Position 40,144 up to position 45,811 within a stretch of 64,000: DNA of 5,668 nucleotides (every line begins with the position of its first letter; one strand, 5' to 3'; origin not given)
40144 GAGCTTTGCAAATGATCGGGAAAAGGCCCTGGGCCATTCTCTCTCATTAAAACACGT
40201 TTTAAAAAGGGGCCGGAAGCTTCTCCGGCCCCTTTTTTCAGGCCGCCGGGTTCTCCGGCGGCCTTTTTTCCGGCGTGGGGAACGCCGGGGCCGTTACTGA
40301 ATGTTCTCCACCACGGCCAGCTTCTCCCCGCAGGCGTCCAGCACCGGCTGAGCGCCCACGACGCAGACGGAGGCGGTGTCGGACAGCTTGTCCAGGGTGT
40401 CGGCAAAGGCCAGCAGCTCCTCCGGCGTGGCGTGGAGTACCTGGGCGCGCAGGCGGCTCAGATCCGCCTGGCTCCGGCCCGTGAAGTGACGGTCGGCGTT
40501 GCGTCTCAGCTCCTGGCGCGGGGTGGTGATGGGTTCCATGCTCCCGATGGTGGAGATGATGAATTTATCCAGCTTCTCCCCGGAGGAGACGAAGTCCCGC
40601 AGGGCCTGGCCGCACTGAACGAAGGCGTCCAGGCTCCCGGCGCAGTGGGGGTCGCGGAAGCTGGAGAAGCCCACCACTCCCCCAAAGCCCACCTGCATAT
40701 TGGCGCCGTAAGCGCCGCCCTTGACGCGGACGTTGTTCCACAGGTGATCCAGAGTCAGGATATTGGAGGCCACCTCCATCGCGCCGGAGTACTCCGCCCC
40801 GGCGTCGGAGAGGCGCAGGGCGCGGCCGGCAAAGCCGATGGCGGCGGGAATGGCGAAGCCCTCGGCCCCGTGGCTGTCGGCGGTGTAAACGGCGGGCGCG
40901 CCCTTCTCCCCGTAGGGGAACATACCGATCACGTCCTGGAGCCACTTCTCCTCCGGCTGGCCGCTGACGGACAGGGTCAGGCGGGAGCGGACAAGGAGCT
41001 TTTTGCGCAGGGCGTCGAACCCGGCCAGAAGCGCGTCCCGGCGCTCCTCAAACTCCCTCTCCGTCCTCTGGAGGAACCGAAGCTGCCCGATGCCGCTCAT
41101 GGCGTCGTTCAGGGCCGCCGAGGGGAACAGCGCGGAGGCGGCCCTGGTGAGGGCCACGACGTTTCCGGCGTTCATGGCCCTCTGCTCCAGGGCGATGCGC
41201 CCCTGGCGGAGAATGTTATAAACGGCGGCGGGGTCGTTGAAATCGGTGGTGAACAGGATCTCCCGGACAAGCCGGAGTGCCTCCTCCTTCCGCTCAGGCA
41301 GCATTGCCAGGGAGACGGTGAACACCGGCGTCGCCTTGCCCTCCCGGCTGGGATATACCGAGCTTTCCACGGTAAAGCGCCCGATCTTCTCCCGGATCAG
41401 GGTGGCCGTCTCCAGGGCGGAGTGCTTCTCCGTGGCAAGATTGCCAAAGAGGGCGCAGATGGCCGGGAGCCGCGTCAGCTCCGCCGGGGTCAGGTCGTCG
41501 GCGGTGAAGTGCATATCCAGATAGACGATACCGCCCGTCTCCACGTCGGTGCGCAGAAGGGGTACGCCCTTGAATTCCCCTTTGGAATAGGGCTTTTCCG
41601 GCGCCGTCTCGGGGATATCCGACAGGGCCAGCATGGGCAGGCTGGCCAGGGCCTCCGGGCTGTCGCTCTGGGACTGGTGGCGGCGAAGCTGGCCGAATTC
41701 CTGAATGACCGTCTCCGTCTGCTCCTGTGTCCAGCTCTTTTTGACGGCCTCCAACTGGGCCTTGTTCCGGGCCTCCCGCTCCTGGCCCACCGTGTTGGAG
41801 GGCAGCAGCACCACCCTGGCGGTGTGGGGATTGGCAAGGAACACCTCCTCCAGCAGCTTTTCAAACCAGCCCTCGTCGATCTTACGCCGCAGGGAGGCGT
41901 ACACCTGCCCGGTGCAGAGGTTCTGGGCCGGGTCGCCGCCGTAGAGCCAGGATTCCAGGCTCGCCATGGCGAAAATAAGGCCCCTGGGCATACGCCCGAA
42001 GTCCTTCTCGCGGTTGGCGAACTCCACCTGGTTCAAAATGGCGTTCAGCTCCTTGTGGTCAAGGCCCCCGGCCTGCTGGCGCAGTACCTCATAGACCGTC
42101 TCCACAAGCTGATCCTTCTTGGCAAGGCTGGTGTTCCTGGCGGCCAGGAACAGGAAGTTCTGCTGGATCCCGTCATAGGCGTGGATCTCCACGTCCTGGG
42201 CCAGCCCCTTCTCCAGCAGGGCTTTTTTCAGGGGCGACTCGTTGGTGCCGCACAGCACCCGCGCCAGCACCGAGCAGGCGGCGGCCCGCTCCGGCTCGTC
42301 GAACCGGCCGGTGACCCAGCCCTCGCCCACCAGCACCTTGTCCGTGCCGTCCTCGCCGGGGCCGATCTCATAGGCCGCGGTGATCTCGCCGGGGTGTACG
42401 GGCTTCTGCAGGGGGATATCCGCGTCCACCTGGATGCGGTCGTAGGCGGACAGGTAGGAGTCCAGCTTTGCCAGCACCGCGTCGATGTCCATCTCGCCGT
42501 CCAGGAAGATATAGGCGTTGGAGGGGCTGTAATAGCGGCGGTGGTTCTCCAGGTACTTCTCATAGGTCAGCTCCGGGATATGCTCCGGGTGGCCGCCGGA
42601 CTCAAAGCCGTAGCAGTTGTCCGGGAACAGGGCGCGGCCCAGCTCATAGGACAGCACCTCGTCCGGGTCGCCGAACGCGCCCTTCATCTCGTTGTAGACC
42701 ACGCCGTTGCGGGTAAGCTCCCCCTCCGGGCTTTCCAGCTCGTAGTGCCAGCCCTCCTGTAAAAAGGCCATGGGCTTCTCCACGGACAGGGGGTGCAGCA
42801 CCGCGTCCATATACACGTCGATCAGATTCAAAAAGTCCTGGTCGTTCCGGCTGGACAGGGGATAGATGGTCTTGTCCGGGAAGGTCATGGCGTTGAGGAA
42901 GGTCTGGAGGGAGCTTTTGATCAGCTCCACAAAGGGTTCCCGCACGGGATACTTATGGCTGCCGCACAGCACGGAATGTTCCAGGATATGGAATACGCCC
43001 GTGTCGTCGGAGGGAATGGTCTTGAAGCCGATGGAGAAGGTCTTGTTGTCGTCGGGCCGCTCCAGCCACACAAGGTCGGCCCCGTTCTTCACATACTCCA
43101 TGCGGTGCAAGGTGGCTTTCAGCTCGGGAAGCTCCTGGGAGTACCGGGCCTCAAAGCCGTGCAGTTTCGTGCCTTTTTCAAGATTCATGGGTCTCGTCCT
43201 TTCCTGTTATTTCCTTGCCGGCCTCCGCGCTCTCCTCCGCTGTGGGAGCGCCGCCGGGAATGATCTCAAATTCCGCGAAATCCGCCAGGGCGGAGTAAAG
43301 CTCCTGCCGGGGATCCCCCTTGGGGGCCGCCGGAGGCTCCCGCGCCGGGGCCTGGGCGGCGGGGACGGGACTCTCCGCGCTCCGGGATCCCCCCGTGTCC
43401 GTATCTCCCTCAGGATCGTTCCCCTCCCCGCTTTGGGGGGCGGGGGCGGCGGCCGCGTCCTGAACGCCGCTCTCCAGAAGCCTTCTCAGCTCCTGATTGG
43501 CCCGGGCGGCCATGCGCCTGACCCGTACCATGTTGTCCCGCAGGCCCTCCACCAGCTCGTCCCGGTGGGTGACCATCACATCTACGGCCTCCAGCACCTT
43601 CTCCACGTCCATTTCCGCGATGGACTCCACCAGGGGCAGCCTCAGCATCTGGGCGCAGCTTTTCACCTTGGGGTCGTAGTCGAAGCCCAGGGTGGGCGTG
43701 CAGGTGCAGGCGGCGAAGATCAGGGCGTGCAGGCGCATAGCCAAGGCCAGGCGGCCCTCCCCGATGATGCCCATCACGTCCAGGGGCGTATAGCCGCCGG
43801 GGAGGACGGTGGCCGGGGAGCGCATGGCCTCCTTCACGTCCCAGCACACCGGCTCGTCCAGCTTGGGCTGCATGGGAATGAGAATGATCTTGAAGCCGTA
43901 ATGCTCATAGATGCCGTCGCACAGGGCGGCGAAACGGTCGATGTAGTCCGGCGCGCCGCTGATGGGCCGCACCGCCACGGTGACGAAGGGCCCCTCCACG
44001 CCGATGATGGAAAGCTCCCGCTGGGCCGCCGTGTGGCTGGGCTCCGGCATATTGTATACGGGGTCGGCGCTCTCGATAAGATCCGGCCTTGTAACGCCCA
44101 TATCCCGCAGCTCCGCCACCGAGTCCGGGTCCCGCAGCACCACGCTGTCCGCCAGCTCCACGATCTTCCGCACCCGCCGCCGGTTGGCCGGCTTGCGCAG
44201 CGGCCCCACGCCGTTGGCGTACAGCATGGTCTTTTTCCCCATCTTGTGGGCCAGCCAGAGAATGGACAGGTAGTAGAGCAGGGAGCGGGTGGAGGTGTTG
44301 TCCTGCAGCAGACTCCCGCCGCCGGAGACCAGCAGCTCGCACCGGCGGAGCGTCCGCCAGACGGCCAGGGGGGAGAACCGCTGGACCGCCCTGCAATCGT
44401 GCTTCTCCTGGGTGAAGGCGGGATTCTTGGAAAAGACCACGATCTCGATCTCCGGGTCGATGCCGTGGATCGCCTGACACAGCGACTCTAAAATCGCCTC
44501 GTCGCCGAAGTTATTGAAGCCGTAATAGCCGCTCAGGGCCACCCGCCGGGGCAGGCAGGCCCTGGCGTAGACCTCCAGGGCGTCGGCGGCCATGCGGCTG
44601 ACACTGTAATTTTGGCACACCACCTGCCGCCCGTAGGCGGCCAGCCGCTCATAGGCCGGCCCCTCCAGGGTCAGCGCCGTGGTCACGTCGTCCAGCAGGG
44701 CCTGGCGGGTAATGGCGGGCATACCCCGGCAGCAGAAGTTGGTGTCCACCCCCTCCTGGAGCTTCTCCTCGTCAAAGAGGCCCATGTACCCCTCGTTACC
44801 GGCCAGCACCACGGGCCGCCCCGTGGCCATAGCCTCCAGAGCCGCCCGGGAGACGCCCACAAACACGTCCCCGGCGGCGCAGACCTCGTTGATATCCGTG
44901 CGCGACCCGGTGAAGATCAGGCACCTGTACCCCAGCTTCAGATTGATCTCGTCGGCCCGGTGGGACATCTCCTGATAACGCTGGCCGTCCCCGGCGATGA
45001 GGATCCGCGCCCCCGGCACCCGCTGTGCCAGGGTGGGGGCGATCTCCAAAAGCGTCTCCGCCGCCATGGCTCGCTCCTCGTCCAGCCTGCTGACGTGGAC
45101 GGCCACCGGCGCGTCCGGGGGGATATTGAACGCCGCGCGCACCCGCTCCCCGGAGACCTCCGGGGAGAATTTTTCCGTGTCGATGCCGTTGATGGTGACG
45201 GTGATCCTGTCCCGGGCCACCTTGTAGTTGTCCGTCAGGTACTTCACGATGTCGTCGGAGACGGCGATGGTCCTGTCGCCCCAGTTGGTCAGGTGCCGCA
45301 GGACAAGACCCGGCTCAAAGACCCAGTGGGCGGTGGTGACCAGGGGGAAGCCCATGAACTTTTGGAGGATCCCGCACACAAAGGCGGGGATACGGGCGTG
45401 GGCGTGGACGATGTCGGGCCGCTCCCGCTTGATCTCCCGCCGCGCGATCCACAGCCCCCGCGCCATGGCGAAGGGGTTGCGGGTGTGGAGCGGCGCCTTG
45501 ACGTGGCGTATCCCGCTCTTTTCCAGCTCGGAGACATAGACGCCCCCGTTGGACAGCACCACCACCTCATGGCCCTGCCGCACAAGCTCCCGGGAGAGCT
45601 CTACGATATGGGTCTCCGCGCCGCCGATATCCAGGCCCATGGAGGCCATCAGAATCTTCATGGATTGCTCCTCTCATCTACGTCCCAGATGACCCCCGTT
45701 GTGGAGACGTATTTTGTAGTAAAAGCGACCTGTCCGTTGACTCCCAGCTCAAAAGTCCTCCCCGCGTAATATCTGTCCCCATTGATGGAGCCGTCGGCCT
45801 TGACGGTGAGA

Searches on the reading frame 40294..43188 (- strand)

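Call 59: search_protein_families(library=pfam, proteins=[window:40294-43188:-], max_evalue=0.00001)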
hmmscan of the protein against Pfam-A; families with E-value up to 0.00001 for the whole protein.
window:40294-43188:- (964 aa): 3 families
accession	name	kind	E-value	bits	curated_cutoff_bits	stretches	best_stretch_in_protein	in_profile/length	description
PF08367.16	M16C_assoc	-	1.8e-49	168.7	25.3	1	461-707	1-250/252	Peptidase M16C associated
PF22516.1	PreP_C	-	6.7e-32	110.9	27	1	776-946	2-172/173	PreP C-terminal domain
PF05193.26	Peptidase_M16_C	-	4.7e-20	72.6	23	1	207-387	2-180/181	Peptidase M16 inactive domain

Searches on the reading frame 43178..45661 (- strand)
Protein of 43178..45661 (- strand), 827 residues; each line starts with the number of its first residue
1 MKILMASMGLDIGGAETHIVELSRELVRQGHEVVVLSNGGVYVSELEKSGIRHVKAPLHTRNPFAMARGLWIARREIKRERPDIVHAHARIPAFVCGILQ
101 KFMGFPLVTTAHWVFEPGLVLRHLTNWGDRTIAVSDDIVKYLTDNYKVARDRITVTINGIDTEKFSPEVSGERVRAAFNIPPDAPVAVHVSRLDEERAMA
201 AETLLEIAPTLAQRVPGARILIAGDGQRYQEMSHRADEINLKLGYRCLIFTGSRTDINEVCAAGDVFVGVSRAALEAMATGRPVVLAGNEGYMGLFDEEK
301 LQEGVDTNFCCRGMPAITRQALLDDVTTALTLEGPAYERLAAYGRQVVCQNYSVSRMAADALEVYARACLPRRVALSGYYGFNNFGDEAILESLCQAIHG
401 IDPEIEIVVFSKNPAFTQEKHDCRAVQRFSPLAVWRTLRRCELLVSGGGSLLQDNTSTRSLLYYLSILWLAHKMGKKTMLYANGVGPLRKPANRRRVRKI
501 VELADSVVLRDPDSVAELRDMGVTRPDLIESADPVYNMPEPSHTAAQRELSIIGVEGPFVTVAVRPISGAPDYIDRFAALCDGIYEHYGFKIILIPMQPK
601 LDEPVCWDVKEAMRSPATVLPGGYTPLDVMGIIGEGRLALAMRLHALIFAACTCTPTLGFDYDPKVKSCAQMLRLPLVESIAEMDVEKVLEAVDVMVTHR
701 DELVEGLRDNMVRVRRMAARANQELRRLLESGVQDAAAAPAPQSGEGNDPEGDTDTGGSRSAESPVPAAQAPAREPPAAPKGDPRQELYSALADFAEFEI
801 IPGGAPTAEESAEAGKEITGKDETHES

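Call 59: search_protein_families(library=pfam, proteins=[window:43178-45661:-], max_evalue=0.00001)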
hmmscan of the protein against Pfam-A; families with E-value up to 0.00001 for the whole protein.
window:43178-45661:- (827 aa): 6 families
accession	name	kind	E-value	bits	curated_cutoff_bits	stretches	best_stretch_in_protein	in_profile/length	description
PF04230.19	PS_pyruv_trans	-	8.2e-45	154.3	25.3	1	384-664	1-280/280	Polysaccharide pyruvyl transferase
PF13439.12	Glyco_transf_4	-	2.9e-34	119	28.5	1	12-164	1-170/170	Glycosyltransferase Family 4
PF13579.12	Glyco_trans_4_4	-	1.3e-16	61.8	29.7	1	13-159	1-158/158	Glycosyl transferase 4-like domain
PF13692.12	Glyco_trans_1_4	-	5.8e-13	49.7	27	1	185-288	2-107/142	Glycosyl transferases group 1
PF00534.26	Glycos_transf_1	-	7.6e-10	39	26.4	1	174-346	5-171/172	Glycosyl transferases group 1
PF13477.12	Glyco_trans_4_2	-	1.6e-07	32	23.4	1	15-112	9-107/139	Glycosyl transferase 4-like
